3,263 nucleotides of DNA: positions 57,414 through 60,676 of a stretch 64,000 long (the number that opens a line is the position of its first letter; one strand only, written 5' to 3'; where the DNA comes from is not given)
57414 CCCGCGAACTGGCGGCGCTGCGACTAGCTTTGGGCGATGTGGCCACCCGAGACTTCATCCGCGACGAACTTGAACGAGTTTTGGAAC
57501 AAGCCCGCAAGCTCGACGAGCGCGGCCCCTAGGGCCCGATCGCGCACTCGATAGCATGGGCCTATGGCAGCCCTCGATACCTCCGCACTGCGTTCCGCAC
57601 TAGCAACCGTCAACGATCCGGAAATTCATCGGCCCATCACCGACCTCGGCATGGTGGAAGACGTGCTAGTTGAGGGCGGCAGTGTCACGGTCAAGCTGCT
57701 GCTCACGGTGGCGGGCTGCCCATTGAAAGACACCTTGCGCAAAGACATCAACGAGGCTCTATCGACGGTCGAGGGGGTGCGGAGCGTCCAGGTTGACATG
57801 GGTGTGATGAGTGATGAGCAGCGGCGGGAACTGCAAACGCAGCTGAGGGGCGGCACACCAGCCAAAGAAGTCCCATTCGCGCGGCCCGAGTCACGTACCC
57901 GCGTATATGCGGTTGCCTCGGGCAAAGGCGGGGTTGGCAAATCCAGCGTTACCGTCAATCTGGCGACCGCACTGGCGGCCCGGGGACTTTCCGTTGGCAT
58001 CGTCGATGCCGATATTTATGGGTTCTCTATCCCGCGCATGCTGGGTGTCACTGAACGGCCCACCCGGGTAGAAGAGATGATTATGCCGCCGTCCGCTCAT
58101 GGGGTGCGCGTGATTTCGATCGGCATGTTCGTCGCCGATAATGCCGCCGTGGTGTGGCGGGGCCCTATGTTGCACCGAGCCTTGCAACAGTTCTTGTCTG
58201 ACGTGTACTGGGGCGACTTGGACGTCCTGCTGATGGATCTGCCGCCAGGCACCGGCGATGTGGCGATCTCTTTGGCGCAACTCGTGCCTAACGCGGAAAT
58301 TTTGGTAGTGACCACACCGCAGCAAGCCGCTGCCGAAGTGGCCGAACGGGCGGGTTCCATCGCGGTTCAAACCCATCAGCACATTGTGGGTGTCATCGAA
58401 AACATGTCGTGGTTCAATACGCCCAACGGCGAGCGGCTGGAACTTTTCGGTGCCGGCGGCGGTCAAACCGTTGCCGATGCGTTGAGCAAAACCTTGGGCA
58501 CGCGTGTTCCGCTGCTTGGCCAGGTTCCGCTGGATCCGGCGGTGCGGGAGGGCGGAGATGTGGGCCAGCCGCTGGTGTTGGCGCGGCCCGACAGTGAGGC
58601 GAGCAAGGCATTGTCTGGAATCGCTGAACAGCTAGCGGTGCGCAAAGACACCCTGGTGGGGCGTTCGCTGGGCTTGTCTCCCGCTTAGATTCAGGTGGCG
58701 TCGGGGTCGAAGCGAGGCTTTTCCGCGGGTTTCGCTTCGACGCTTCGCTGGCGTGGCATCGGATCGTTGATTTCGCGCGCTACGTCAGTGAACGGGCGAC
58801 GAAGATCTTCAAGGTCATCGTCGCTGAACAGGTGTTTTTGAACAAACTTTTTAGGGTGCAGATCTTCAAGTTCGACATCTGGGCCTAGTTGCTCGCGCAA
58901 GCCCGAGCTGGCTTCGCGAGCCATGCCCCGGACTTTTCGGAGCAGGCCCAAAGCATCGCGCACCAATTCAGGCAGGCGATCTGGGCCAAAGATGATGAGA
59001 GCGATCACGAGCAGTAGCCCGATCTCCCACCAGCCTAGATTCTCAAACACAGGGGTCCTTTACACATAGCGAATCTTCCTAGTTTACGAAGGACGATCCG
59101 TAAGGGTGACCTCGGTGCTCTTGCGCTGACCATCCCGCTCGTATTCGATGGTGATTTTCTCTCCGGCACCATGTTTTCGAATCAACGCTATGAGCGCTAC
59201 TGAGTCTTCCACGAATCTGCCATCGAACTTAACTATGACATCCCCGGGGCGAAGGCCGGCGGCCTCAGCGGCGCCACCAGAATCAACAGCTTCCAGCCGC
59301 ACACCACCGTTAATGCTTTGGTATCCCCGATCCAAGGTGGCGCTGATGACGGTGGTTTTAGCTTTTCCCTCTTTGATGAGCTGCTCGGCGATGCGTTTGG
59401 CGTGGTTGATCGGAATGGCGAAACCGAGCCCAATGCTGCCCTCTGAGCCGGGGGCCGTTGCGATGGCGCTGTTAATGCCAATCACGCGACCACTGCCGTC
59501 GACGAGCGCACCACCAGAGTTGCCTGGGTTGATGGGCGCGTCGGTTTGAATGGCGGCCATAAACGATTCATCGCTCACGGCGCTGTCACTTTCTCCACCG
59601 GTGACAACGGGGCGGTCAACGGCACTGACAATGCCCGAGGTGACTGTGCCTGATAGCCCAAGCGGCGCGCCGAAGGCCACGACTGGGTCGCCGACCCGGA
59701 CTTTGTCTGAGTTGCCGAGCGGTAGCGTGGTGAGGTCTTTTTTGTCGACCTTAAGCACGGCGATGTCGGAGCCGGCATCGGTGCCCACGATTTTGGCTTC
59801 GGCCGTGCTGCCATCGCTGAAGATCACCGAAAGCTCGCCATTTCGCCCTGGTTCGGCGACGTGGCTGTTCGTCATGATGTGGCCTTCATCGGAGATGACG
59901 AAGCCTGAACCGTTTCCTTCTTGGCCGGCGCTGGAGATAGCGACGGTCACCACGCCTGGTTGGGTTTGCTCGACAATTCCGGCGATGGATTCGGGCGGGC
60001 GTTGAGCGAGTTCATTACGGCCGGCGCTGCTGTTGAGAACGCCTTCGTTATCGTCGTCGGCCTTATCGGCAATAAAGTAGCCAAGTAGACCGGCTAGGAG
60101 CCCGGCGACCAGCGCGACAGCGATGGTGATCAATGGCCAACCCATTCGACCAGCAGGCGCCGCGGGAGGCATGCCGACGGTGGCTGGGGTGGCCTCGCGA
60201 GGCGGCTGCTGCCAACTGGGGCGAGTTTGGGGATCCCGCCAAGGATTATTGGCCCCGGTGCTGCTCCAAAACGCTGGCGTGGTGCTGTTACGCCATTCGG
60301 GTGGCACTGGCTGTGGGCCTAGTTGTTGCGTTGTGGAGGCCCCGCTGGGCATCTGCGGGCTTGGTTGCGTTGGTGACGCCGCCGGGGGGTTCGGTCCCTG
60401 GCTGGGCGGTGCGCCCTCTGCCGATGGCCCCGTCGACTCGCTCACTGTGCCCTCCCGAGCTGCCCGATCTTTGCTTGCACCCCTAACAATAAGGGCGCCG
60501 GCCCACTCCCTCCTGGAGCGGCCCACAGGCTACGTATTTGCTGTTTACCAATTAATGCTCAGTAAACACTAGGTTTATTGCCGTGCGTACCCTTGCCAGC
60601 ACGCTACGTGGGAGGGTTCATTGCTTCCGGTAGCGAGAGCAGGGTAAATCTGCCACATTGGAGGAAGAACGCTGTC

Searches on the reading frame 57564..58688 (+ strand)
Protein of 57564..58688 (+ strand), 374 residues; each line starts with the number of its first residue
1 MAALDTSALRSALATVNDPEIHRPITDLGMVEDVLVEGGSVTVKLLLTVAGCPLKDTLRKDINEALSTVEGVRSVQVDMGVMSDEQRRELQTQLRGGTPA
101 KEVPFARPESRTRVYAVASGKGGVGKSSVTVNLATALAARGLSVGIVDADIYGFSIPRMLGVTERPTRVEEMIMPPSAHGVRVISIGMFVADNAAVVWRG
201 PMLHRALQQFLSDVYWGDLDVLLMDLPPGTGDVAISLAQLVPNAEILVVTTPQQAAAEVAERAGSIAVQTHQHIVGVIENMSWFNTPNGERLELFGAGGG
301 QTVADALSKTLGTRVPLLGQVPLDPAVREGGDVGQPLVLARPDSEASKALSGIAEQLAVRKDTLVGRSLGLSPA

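Call 76: search_protein_families(library=ncbifam, proteins=[window:57564-58688:+], max_evalue=0.00001)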
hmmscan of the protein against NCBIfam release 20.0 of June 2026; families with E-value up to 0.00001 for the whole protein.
window:57564-58688:+ (374 aa): 14 families
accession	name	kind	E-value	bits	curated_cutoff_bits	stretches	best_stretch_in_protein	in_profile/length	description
NF041136.1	MrpORP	equivalog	1.4e-73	248.3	450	1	114-360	7-251/365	iron-sulfur cluster carrier protein MrpORP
NF008669.0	PRK11670.1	equivalog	8.9e-71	238.7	348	1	8-359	16-351/369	iron-sulfur cluster carrier protein ApbC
TIGR01969.1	minD_arch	subfamily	2.1e-24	86.1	201.75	1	114-360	2-233/251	cell division ATPase MinD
TIGR01968.1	minD_bact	equivalog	8.9e-15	54.7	212.9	1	113-156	2-45/261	septum site-determining protein MinD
NF041868.1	paad_haloarch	equivalog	1.6e-14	54.1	180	1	10-83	32-104/127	1,2-phenylacetyl-CoA epoxidase subunit PaaD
TIGR02945.1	SUF_assoc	equivalog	4.6e-12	46.2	143.4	1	10-79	7-77/99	SUF system Fe-S cluster assembly protein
TIGR02159.1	PA_CoA_Oxy4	equivalog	4.4e-11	43.3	108.15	1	16-79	1-64/146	1,2-phenylacetyl-CoA epoxidase subunit PaaD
NF047398.1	AAA_KGGVGR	domain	3.1e-09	37.4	90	1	113-151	3-41/190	KGGVGR-motif variant AAA ATPase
TIGR03371.1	cellulose_yhjQ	equivalog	6.1e-09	35.7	157.85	0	114-228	3-124/246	cellulose biosynthesis protein BcsQ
NF041546.1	ParA_partition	equivalog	2.2e-08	33.9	180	1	114-150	1-37/203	ParA family partition ATPase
TIGR03406.1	FeS_long_SufT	hypoth_equivalog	2.8e-08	33.7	202.6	1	8-79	77-153/174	putative Fe-S cluster assembly protein SufT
NF008079.0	PRK10818.1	equivalog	3.1e-07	30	508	0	113-161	3-51/270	septum site-determining protein MinD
TIGR01007.1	eps_fam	subfamily_domain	5.9e-07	29.2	108.05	1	112-280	17-188/204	polysaccharide biosynthesis tyrosine autokinase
NF010443.0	PRK13869.1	subfamily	9.1e-06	24.7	446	0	85-162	94-170/405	plasmid-partitioning protein RepA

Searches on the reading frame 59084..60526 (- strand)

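Call 76: search_protein_families(library=ncbifam, proteins=[window:59084-60526:-], max_evalue=0.00001)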
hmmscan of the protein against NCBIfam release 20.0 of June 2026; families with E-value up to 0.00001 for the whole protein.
window:59084-60526:- (480 aa): 14 families
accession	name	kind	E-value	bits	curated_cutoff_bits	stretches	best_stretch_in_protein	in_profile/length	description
TIGR02037.1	degP_htrA_DO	subfamily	2.6e-77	260.6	416.2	1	200-477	56-329/434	Do family serine endopeptidase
NF050055.1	SerProtHtrAMycob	equivalog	1.8e-71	241.6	800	1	92-474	107-497/502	serine protease HtrA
NF041521.1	HhoA_HhoB_HtrA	equivalog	1.1e-64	218.8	450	1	198-475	51-331/335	HhoA/HhoB/HtrA family serine endopeptidase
NF047968.1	SerProtHtrA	equivalog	2.9e-64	217.7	470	1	173-475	58-357/357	serine protease HtrA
NF007526.1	PRK10139.1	equivalog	7.8e-52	176.5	756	1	199-477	86-361/456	serine endoprotease DegQ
TIGR02038.1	protease_degS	equivalog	8.8e-49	166.5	422.95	1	203-478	77-349/351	outer membrane-stress sensor serine endopeptidase DegS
NF008189.1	PRK10942.1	equivalog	1.6e-48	165.3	720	1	205-476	114-382/477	serine endoprotease DegP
NF008147.1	PRK10898.1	equivalog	7.9e-47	160.1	408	1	171-478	37-350/352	outer membrane-stress sensor serine endopeptidase DegS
NF053637.1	SerProtHtrAspr2045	equivalog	1e-44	153.1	650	1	204-476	103-387/394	serine protease HtrA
NF040960.1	MamE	equivalog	6.5e-43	147.3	800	2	200-384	118-294/659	magnetosome formation protease MamE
NF033740.0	MarP_fam_protase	equivalog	4.9e-21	75.2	250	1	182-379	187-373/390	MarP family serine protease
NF040961.1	MamO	equivalog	5.9e-19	67.8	800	1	149-373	42-257/648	magnetosome protein MamO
TIGR00054.1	TIGR00054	equivalog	1.8e-06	27.1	147.55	1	410-475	205-269/421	RIP metalloprotease RseP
NF041199.1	trx7_PDZ_seleno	equivalog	2.5e-06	26.7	300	1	415-474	211-389/390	Trx7/PDZ domain-containing (seleno)protein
